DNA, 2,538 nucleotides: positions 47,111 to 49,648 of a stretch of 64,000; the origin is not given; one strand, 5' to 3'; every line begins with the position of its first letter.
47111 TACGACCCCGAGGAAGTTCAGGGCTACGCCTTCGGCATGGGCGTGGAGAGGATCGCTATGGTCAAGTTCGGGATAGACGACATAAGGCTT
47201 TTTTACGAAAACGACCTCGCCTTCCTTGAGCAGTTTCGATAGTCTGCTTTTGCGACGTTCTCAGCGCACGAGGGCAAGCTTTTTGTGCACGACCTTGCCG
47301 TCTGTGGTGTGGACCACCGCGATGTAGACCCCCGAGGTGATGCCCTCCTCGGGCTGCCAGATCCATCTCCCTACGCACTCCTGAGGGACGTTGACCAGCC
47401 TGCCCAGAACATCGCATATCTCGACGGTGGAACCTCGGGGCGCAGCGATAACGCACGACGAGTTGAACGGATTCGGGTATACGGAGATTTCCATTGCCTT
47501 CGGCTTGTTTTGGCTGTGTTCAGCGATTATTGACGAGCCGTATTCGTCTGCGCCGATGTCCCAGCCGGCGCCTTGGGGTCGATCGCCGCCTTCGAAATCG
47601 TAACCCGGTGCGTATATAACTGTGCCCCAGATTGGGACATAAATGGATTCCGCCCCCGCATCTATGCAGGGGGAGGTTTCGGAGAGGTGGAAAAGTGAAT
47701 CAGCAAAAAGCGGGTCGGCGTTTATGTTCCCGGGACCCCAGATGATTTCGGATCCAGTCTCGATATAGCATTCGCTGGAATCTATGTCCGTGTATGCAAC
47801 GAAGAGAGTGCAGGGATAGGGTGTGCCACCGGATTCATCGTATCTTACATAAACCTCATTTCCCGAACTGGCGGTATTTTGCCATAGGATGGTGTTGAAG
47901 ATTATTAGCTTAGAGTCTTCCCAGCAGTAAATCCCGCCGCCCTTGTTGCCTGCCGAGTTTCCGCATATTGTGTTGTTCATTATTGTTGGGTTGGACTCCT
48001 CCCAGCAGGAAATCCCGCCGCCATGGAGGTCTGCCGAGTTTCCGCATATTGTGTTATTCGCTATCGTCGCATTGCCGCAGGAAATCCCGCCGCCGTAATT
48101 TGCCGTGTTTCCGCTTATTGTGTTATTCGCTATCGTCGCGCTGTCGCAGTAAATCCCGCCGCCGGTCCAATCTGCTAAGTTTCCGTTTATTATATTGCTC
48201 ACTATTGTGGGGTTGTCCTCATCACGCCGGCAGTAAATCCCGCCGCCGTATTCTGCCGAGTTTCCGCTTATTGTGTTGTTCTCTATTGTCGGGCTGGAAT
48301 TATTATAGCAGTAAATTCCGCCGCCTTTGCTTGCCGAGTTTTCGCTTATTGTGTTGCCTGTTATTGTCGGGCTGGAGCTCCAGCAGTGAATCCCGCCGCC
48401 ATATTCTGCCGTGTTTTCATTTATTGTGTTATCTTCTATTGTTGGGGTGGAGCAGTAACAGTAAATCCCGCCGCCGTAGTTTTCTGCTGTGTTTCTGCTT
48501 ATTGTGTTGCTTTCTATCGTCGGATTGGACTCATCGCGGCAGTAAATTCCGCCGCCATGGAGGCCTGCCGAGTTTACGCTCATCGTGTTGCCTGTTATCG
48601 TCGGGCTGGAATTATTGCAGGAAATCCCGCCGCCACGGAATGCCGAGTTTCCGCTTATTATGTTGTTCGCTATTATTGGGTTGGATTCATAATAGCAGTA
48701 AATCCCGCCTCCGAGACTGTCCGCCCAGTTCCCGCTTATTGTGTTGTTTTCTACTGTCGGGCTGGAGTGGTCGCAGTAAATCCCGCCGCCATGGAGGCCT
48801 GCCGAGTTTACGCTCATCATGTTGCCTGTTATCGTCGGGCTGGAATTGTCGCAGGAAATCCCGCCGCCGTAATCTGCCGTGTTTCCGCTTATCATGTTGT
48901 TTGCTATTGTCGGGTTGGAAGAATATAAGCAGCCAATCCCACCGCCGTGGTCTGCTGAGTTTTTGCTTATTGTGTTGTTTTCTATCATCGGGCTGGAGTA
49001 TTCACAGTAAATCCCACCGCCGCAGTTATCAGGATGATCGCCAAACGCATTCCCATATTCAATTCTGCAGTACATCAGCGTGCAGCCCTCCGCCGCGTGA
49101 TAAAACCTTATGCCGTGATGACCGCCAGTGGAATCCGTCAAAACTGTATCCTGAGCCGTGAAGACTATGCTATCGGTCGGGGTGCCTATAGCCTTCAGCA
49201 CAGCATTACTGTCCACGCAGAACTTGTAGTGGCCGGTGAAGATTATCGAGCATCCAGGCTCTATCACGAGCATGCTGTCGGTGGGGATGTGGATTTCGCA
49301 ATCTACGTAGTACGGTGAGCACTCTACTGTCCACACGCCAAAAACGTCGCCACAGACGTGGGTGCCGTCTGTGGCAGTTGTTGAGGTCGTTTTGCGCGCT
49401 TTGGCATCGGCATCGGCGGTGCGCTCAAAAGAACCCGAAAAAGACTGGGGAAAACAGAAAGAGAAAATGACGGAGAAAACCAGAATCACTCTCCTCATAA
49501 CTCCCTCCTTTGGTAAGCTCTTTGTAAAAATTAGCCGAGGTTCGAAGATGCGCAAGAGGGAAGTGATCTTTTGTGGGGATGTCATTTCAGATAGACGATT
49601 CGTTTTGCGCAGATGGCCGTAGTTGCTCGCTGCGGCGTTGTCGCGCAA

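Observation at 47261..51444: Tandem beta-helix T9SS cargo paralogs with identical ends and divergent repeat cores (gene-conversion or variation cassette)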

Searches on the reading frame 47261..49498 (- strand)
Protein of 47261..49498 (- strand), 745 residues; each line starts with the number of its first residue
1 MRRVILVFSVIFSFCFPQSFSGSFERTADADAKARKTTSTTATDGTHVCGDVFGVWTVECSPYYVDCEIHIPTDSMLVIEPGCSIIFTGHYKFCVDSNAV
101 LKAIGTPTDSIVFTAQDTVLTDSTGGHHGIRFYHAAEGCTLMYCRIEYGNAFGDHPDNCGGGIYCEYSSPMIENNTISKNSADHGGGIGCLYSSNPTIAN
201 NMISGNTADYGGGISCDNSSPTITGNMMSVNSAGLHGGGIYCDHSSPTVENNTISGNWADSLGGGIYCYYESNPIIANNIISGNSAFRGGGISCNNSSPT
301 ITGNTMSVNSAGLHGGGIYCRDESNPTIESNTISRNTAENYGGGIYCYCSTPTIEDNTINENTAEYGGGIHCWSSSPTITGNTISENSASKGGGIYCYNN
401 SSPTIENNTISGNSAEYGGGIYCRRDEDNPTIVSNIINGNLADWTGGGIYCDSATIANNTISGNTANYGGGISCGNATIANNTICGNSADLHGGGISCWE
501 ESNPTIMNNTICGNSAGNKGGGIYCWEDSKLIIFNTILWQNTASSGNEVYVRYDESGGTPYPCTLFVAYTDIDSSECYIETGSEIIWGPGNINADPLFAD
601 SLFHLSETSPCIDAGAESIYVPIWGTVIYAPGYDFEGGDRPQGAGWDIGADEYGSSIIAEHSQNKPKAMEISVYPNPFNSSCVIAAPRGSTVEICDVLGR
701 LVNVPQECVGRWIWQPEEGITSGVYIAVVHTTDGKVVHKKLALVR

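Call 9: search_protein_families(library=pfam, proteins=[window:47261-49498:-], max_evalue=0.01)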
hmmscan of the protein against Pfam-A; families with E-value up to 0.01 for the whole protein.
window:47261-49498:- (745 aa): 4 families
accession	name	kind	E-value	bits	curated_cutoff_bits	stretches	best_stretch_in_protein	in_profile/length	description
PF13229.12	Beta_helix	-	9.4e-42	142.8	25.9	4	262-384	45-158/158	Right handed beta helix region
PF05048.19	NosD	-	1.1e-29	103.9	23.6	4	317-440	62-172/212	Periplasmic copper-binding protein (NosD)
PF02415.23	Chlam_PMP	-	9.1e-22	75.2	20.6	0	253-268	3-18/19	Chlamydia polymorphic membrane protein (Chlamydia_PMP) repeat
PF18962.6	Por_Secre_tail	-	6.9e-05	23.5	27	1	673-741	1-73/75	Secretion system C-terminal sorting domain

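Call 10: search_protein_families(library=ncbifam, proteins=[window:47261-49498:-], max_evalue=0.01)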
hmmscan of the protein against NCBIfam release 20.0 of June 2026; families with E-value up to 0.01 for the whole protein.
window:47261-49498:- (745 aa): 5 families
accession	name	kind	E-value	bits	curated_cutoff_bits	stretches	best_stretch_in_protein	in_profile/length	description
TIGR03804.1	para_beta_helix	repeat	4.4e-21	74.3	19.45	4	374-414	7-43/44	parallel beta-helix repeat protein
TIGR01376.1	POMP_repeat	repeat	8.8e-17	60.1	15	0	511-525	7-21/28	polymorphic outer membrane protein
TIGR04247.1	NosD_copper_fam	subfamily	1.4e-14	53.5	300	2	240-488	78-286/377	nitrous oxide reductase family maturation protein NosD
NF041518.1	choice_anch_Q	domain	6.7e-07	29.5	25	1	603-653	17-57/58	choice-of-anchor Q domain-containing protein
TIGR04183.1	Por_Secre_tail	domain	1.1e-06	28.5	23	1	673-740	1-68/72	T9SS type A sorting domain-containing protein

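Call 11: find_encoding_contigs(protein=window:47261-49498:-, flank=10000, max_places=10)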
Protein window:47261-49498:- (745 aa): no gene with exactly this product is on record in the collection.

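Call 13: find_homologous_proteins(query=window:47261-49498:-, max_evalue=1e-10)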
Query window:47261-49498:- (745 aa): 6511 proteins with E <= 1e-10 among 8000 candidates; the best 120 are listed.
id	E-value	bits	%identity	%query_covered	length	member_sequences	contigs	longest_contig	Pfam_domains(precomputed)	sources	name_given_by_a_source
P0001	1.4e-288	978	72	58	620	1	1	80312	PF13229.13,PF02415.24,PF18962.8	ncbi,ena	-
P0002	2.3e-255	868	50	68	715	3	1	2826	PF13229.13,PF02415.24,PF18962.8,PF05048.20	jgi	-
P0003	3.5e-248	844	59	92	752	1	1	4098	PF13229.13,PF02415.24,PF18962.8,PF05048.20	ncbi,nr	ncbi:right-handed parallel beta-helix repeat-containing protein, partial [bacterium]|nr:right-handed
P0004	4.7e-217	741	42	57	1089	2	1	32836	PF18962.8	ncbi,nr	ncbi:T9SS type A sorting domain-containing protein [bacterium]|nr:T9SS type A sorting domain-contain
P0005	1.9e-202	693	53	62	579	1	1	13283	PF13229.13,PF02415.24,PF05048.20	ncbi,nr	ncbi:right-handed parallel beta-helix repeat-containing protein [bacterium]|nr:right-handed parallel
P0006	2.6e-184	633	59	58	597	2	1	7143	PF13229.13,PF02415.24,PF18962.8,PF05048.20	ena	-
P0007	3.6e-176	606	49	94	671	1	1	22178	PF13229.13,PF02415.24,PF18962.8,PF05048.20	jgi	-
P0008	2.8e-175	603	46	92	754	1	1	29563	PF02415.24,PF18962.8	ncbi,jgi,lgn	-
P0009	4.3e-173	596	56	51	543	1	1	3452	PF13229.13,PF02415.24,PF18962.8,PF05048.20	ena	-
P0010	3.2e-162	560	45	59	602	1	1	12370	PF13229.13,PF02415.24,PF18962.8,PF05048.20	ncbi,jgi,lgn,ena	-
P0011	4.5e-150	520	37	66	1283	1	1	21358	PF13229.13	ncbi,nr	ncbi:right-handed parallel beta-helix repeat-containing protein [bacterium]|nr:right-handed parallel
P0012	6.7e-143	496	37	93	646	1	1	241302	PF13229.13,PF02415.24,PF18962.8,PF05048.20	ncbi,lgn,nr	ncbi:MAG: right-handed parallel beta-helix repeat-containing protein [Bacteroidia bacterium]|nr:righ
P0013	3.5e-142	493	47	91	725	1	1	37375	PF13229.13,PF18962.8,PF05048.20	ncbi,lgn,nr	ncbi:right-handed parallel beta-helix repeat-containing protein [bacterium]|nr:right-handed parallel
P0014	1.9e-141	491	46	62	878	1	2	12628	PF13229.13,PF02415.24,PF05048.20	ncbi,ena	-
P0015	3.2e-139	484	44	77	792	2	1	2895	PF13229.13,PF18962.8,PF05048.20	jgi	-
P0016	3.4e-137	477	44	68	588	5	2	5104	PF13229.13,PF18962.8,PF05048.20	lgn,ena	-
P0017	7.8e-135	469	48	55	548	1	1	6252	PF13229.13,PF02415.24,PF18962.8,PF05048.20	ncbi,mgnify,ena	mgnify:CR=1 FL=1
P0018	8.4e-133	462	45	58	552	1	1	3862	PF13229.13,PF18962.8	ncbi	-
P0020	2.0e-132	461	53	38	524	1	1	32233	PF13229.13,PF18962.8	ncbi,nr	ncbi:right-handed parallel beta-helix repeat-containing protein [bacterium]|nr:right-handed parallel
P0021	2.1e-131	458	45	49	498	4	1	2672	PF18962.8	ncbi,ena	-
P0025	1.2e-128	449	46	77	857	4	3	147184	PF13229.13,PF02415.24,PF18962.8,PF05048.20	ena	-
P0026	1.8e-128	448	39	71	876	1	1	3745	PF13229.13,PF02415.24,PF18962.8,PF05048.20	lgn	-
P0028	9.7e-127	442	37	64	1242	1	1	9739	PF13229.13,PF02415.24,PF18962.8,PF28492.1,PF05048.20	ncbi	ncbi:MAG: right-handed parallel beta-helix repeat-containing protein, partial [bacterium]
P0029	6.1e-126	440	39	55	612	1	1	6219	PF13229.13,PF02415.24,PF18962.8,PF05048.20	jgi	-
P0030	7.0e-125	436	37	65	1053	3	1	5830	PF13229.13,PF02415.24,PF18962.8,PF05048.20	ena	-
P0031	5.7e-124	433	38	48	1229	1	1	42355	PF13229.13,PF02415.24,PF18962.8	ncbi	-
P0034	5.2e-123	430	42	53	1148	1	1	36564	PF07610.18,PF25249.1,PF24507.2,PF24501.2,PF22544.3,PF22073.3,PF15780.12,PF24798.3,PF18962.8,PF24770.2,PF12371.15,PF05048.20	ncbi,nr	ncbi:choice-of-anchor D domain-containing protein [bacterium]|nr:choice-of-anchor D domain-containin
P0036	9.7e-122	426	43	77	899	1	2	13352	PF02415.24,PF18962.8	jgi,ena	-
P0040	5.4e-121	423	38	91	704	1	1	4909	PF13229.13,PF02415.24,PF18962.8,PF05048.20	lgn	-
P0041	6.1e-121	423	50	44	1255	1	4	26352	PF13229.13,PF07602.18,PF02369.23,PF00404.25,PF02415.24,PF18962.8,PF13860.13,PF05048.20,PF09134.17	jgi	jgi:parallel beta-helix repeat protein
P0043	3.6e-120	421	47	45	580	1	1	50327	PF13229.13,PF18962.8,PF05048.20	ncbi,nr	ncbi:right-handed parallel beta-helix repeat-containing protein [bacterium]|nr:right-handed parallel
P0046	3.9e-119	417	41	94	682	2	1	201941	PF13229.13,PF02415.24,PF18962.8,PF13860.13,PF05048.20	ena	-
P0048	7.8e-119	416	51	39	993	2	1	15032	PF13229.13,PF02415.24,PF18962.8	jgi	jgi:predicted outer membrane repeat protein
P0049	2.8e-118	414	43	52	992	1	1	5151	PF13229.13,PF02415.24,PF18962.8,PF08480.17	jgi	jgi:hypothetical protein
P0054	9.1e-117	409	42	77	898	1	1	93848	PF13229.13,PF18962.8,PF05048.20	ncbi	-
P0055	1.6e-114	402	44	76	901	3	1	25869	PF13229.13,PF02415.24,PF18962.8,PF05048.20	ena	-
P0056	3.0e-114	401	42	50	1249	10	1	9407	PF13229.13,PF02415.24,PF18962.8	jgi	-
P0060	3.3e-113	398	39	94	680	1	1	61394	PF13229.13,PF02415.24,PF18962.8,PF05048.20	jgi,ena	-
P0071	3.3e-109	384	46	76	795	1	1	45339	PF13229.13,PF02415.24,PF18962.8,PF05048.20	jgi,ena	-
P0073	3.9e-109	384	39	76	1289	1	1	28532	PF22073.3,PF02415.24,PF18962.8,PF22544.3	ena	-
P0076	4.7e-109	384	39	94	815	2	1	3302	PF13229.13,PF02415.24,PF18962.8,PF05048.20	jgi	-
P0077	5.2e-109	384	38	78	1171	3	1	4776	PF13229.13,PF01640.24,PF13734.12,PF18962.8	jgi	-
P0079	1.2e-108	383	37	68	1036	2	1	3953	PF13229.13,PF13585.13,PF02415.24,PF18962.8,PF13860.13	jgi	jgi:predicted outer membrane repeat protein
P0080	1.3e-108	382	45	78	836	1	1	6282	PF13229.13,PF02415.24,PF18962.8,PF05048.20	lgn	-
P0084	1.1e-107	379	46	75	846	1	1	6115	PF13229.13,PF18962.8,PF05048.20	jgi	jgi:parallel beta-helix repeat protein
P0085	1.7e-107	379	45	76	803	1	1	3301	PF13229.13,PF02415.24,PF18962.8,PF05048.20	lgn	-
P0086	1.8e-107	379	47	61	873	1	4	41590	PF13229.13,PF18962.8,PF05048.20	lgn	-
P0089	2.1e-106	375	39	63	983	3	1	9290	PF13229.13,PF02415.24,PF18962.8,PF05048.20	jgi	-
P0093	1.1e-105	373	40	78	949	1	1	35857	PF13229.13,PF02415.24,PF18962.8,PF05048.20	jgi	jgi:parallel beta-helix repeat protein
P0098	3.7e-104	368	41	77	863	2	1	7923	PF13229.13,PF02415.24,PF18962.8,PF05048.20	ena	-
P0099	4.5e-104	367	34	78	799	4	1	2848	PF13229.13,PF02415.24,PF18962.8,PF13860.13,PF00041.28,PF05048.20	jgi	-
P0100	5.6e-104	367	44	63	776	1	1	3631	PF13229.13,PF18962.8,PF28492.1,PF05048.20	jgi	-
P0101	8.9e-104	366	44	53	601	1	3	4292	PF13229.13,PF02415.24,PF18962.8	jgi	-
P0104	8.1e-103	363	49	54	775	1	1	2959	PF13229.13,PF02415.24,PF18962.8,PF05048.20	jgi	-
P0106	2.0e-102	362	45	49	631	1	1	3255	PF13229.13,PF02415.24,PF18962.8,PF08480.17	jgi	jgi:parallel beta-helix repeat protein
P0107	2.1e-102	362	30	100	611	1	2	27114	PF13229.13,PF02415.24,PF18962.8,PF05048.20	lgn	-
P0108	3.3e-102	361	44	46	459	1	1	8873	PF13229.13,PF18962.8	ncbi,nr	ncbi:right-handed parallel beta-helix repeat-containing protein [bacterium]|nr:right-handed parallel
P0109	3.8e-102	361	49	50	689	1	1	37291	PF13229.13,PF02415.24,PF18962.8,PF05048.20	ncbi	-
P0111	6.1e-102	360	52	55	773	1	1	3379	PF13229.13,PF02415.24,PF18962.8,PF05048.20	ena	-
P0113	2.4e-101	358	44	52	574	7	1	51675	PF13229.13,PF02415.24,PF18962.8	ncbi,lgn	-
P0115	6.0e-101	357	51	55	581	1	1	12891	PF13229.13,PF02415.24,PF18962.8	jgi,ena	-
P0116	6.5e-101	357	40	76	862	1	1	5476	PF13229.13,PF02415.24,PF18962.8,PF05048.20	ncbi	ncbi:MAG: right-handed parallel beta-helix repeat-containing protein [bacterium]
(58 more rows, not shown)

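Call 15: find_encoding_contigs(protein=P0001, flank=10000, max_places=10)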
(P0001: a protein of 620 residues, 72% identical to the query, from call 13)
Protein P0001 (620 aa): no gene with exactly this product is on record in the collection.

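Call 19: find_encoding_contigs(protein=P0003, flank=10000, max_places=4)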
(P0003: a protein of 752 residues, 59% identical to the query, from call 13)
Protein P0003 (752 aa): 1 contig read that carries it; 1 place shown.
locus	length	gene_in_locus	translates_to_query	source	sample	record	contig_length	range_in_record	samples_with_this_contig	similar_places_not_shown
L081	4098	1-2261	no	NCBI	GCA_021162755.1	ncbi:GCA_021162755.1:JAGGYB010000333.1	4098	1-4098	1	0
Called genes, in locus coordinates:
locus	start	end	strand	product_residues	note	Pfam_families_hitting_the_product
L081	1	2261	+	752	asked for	PF05048:NosD, PF13229:Beta_helix, PF02415:Chlam_PMP (faint), PF05048:NosD, PF13229:Beta_helix, PF05048:NosD, PF13229:Beta_helix, PF18962:Por_Secre_tail (faint)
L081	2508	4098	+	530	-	PF00587:tRNA-synt_2b, PF04073:tRNA_edit, PF03129:HGTP_anticodon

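Call 20: find_encoding_contigs(protein=P0007, flank=10000, max_places=4)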
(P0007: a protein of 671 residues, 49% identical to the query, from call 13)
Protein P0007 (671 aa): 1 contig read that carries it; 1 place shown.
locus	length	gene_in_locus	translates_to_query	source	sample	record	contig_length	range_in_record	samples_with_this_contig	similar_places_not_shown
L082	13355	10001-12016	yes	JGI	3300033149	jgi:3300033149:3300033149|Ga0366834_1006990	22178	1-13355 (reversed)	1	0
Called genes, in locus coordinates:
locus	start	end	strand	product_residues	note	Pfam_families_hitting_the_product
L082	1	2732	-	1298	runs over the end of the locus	PF13860:FlgD_ig (weak)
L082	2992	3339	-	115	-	PF00892:EamA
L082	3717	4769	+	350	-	PF01154:HMG_CoA_synt_N (weak), PF08540:HMG_CoA_synt_C (faint), PF08541:ACP_syn_III_C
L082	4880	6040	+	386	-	PF00108:Thiolase_N, PF02803:Thiolase_C, PF22691:Thiolase_C_1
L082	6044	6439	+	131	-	PF12172:zf-ChsH2, PF01796:OB_ChsH2_C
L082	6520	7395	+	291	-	-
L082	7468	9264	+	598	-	PF26550:Tricorn_2nd, PF07676:PD40 (faint), PF26549:Tricorn_N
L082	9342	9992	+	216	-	-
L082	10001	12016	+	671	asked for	PF05048:NosD (faint), PF13229:Beta_helix, PF02415:Chlam_PMP (faint), PF13229:Beta_helix, PF18962:Por_Secre_tail (weak)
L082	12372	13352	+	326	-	-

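Call 54: search_protein_families(library=padloc, proteins=[window:47261-49498:-], max_evalue=0.001)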
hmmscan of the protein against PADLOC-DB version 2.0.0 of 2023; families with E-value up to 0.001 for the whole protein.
window:47261-49498:- (745 aa): 0 families

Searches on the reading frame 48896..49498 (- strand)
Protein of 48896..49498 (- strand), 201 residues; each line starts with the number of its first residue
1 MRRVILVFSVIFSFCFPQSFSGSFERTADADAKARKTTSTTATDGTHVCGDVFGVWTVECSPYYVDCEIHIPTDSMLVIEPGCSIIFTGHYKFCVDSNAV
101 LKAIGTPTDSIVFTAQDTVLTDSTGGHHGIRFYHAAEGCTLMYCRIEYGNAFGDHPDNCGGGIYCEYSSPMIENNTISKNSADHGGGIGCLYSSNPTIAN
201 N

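Call 29: find_related_loci(query=window:48896-49498:-, collection=metagenome_contigs, flank=10000)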
Query seq(201 aa) (201 aa) in metagenome_contigs; peptide patterns used: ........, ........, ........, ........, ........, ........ (x = any residue, [..] = any of these).
207 stretches matched a pattern; 29 encode a relative of the query (tblastn E <= 1e-3); 28 distinct loci.
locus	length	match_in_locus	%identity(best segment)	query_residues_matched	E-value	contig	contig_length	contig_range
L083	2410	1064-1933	77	46-201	5e-76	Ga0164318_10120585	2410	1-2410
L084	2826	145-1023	68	46-201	1e-69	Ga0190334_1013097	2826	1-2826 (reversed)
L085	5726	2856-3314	71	50-200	5e-67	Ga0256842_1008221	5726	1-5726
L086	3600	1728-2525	65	46-201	4e-64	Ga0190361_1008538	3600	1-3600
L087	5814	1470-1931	66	50-201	4e-61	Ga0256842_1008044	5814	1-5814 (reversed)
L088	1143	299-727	70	46-188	1e-59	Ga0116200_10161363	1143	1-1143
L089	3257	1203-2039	60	46-201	1e-48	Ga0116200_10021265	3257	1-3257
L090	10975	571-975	57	45-184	2e-45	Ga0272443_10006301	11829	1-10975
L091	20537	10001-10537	45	21-200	6e-43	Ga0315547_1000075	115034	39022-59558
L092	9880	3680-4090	55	46-179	5e-42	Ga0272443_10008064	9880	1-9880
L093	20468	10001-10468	49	46-193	1e-40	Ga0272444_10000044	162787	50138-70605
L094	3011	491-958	49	46-193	1e-40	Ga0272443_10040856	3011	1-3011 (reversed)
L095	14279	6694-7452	48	49-200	4e-39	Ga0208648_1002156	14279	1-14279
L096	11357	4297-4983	44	50-200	3e-38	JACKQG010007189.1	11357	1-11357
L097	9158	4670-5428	48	46-200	9e-38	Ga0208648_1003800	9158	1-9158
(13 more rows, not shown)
